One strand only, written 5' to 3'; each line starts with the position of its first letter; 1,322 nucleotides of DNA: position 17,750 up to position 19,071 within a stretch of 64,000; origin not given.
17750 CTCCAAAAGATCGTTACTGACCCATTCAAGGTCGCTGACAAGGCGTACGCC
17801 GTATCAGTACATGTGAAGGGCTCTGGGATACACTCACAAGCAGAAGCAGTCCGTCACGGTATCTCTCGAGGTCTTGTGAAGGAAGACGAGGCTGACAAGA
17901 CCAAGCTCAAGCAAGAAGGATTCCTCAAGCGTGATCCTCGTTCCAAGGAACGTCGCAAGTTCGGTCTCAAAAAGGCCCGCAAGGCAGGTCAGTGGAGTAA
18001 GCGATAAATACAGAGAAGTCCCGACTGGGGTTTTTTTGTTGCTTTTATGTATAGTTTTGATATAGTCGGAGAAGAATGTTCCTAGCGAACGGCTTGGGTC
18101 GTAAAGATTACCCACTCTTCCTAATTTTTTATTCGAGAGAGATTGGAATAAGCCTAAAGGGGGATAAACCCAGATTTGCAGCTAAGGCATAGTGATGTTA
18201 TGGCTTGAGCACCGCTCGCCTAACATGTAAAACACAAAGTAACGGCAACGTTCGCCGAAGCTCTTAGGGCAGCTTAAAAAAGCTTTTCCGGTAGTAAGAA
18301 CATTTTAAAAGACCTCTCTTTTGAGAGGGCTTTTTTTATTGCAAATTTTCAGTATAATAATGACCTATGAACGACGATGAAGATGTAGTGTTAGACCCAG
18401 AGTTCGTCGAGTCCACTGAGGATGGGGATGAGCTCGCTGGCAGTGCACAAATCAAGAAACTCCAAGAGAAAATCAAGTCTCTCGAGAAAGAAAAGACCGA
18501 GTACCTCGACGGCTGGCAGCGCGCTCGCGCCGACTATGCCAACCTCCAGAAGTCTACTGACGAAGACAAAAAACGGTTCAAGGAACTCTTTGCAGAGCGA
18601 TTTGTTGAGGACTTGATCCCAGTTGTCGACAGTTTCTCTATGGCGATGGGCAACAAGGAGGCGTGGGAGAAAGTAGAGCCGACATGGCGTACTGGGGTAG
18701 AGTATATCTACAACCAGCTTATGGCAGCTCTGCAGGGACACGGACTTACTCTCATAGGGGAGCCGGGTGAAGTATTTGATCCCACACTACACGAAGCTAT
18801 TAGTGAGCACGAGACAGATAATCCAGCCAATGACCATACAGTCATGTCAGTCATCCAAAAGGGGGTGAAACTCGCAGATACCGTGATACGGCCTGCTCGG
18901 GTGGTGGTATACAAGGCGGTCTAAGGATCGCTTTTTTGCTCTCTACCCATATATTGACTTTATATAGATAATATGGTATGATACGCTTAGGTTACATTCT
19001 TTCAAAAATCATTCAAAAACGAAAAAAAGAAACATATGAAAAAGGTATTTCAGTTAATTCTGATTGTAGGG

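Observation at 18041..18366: ORF-free ~270 nt element between rpsI and grpE, bounded by two intrinsic terminators: candidate structured sRNA or grpE attenuator leader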

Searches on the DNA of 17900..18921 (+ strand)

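Call 4: search_rna_families(source=window, start=17900, end=18500, threshold=evalue, max_evalue=10, show_alignments=5)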
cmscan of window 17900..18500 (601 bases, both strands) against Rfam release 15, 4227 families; matches with E-value up to 10: 16.
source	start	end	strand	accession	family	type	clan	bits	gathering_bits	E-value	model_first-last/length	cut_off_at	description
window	18299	18380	-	RF02075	STnc230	Gene; sRNA;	-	30.9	50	0.014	1-83/83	no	Enterobacterial sRNA STnc230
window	18309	18360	-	RF02065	STnc340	Gene; sRNA;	-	22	80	1.1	68-119/130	no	Enterobacterial sRNA STnc340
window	18303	18359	-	RF01859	Phe_leader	Cis-reg; leader;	-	21.7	55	0.37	1-125/125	no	Phenylalanine leader peptide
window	18266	18338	+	RF01859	Phe_leader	Cis-reg; leader;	-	21.7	55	0.39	1-125/125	no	Phenylalanine leader peptide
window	18313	18354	-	RF02418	Spd-sr07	Gene; sRNA;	-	21.4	55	0.86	1-63/63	no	Streptococcus sRNA Spd-sr07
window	18243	18340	+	RF01772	rnk_pseudo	Cis-reg; leader;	-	21.2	55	0.36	1-108/108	no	Pseudomonas rnk leader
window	18274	18357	+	RF01096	PK-HAV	Cis-reg;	-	21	50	5.7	1-56/56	no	HepA virus 3'-terminal pseudoknot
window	18258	18340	+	RF00515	PyrR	Cis-reg;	-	19.2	54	4.1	1-115/115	no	PyrR binding site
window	18303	18396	-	RF02449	ncr1015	Gene; sRNA;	-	18.8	60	5.7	1-121/121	no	Bacillus sRNA ncr1015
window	18276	18341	+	RF02898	AaHKsRNA20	Gene; sRNA;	-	18.4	43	4.5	1-77/77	no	Aggregatibacter sRNA 20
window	18259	18352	+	RF02579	tsr26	Gene; sRNA;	-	17.1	141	8.5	1-122/122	no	S. aureus tsr26 small RNA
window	18275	18365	-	RF01770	rimP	Cis-reg; leader;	-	16.9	47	4.7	1-102/102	no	Gammaprotebacteria rimP leader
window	18236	18336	+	RF02607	AbsR25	Gene; sRNA;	-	16.2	47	3.4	1-164/164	no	Acinetobacter sRNA 25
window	18123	18336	+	RF04180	BTnc231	Gene; sRNA;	-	15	80.4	1.9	1-154/154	no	Bacteroides sRNA BTnc231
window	18307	18334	-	RF04180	BTnc231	Gene; sRNA;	-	13.6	80.4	4.3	125-152/154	no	Bacteroides sRNA BTnc231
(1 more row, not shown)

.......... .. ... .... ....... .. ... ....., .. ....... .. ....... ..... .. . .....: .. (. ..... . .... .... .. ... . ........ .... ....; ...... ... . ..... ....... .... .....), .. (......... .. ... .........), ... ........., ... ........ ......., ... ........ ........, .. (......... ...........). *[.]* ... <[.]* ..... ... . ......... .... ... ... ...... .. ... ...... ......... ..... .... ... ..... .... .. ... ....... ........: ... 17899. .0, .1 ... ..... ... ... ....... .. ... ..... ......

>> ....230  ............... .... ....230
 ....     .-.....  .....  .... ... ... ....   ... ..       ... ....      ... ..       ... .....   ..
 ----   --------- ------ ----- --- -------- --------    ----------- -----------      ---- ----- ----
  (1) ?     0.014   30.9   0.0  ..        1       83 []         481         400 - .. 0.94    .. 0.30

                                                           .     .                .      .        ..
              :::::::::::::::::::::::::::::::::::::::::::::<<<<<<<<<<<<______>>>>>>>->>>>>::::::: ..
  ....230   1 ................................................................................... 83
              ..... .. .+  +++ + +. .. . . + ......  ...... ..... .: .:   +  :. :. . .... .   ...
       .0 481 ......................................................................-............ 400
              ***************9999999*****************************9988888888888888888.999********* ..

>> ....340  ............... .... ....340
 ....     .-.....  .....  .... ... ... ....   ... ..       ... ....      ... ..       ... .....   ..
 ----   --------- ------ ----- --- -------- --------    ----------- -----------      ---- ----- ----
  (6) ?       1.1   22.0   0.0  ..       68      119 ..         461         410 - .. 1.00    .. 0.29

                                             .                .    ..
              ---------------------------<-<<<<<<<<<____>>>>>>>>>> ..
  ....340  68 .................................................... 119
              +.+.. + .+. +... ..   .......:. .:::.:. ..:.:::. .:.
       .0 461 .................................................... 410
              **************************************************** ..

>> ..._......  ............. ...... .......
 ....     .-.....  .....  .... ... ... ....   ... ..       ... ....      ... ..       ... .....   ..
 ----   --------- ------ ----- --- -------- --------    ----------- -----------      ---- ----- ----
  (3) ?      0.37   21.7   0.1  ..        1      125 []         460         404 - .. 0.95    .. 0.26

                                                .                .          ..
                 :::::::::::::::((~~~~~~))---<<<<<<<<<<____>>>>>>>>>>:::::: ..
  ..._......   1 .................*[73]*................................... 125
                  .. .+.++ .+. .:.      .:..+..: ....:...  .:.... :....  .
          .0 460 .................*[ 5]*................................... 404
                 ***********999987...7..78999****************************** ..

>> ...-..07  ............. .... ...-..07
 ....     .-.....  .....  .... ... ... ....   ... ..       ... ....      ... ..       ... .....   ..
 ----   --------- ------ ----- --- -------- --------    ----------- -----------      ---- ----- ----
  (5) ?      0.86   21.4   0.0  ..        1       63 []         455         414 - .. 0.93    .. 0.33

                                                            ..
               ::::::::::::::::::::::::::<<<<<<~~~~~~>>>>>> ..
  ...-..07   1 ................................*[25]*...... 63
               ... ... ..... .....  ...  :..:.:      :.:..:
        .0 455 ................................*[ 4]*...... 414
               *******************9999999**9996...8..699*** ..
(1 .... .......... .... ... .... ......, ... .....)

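Call 14: search_rna_families(sources=[L001, L003, L004, L005, L007, L008, L009, L012, L017, L018, L021, L022, L029, L031, L034, L036, L037, L043, L056, L060], threshold=gathering)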
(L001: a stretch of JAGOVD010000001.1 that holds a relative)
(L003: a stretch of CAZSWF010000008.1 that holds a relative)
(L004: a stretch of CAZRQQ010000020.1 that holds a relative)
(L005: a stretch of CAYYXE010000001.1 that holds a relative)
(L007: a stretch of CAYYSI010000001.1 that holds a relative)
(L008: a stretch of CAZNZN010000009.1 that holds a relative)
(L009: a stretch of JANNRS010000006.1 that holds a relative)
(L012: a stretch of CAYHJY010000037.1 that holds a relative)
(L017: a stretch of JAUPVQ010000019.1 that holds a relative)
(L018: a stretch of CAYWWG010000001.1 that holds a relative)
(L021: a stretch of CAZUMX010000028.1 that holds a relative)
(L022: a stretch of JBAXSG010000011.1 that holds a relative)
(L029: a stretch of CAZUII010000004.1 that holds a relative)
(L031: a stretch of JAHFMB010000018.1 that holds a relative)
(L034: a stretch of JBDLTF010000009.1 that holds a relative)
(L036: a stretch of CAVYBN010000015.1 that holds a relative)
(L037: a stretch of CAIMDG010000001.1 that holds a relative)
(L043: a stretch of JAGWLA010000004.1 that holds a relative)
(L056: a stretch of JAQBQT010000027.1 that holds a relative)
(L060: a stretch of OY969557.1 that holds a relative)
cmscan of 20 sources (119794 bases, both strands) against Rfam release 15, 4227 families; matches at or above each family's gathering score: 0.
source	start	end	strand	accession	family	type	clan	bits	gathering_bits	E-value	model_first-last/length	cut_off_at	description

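Call 18: search_rna_families(sources=[L007, L001, L005, L009], threshold=evalue, max_evalue=1, show_alignments=3)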
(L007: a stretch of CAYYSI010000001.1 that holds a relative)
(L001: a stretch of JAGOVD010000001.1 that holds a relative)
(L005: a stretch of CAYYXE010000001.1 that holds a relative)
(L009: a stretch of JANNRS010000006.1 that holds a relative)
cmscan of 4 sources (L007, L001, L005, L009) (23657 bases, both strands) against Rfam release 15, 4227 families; matches with E-value up to 1: 0.
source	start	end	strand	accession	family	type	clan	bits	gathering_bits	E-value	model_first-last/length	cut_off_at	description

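Call 45: search_rna_families(source=L007, start=2543, end=3000, threshold=evalue, max_evalue=10)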
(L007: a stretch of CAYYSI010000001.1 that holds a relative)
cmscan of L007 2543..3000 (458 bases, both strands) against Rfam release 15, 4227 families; matches with E-value up to 10: 8.
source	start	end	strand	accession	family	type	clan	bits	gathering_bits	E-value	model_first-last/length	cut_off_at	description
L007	2934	2972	-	RF02418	Spd-sr07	Gene; sRNA;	-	23.1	55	0.31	1-63/63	no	Streptococcus sRNA Spd-sr07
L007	2922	2999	-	RF02075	STnc230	Gene; sRNA;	-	18.7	50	3.7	1-83/83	no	Enterobacterial sRNA STnc230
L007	2928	2991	-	RF02083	OrzO-P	Gene; antitoxin;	-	18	60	2.2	1-76/76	no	OrzO-P RNA antitoxin family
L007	2875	2960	+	RF04312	trpB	Cis-reg;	-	17.1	59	9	1-107/107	no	trpB ncRNA motif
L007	2698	2730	+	RF02441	SpF61_sRNA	Gene; sRNA;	-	16.8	60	8.7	1-58/58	no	Streptococcus sRNA SpF61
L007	2925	2979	-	RF02063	STnc350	Gene; sRNA;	-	14.7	60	5.6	1-68/68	no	Salmonella enterica sRNA STnc350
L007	2896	2957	+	RF00506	Thr_leader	Cis-reg; leader;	-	13.8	55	6.5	1-118/118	no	Threonine operon leader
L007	2889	2976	+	RF02606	AbsR28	Gene; sRNA;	-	12.6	50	3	1-180/180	no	Acinetobacter sRNA 28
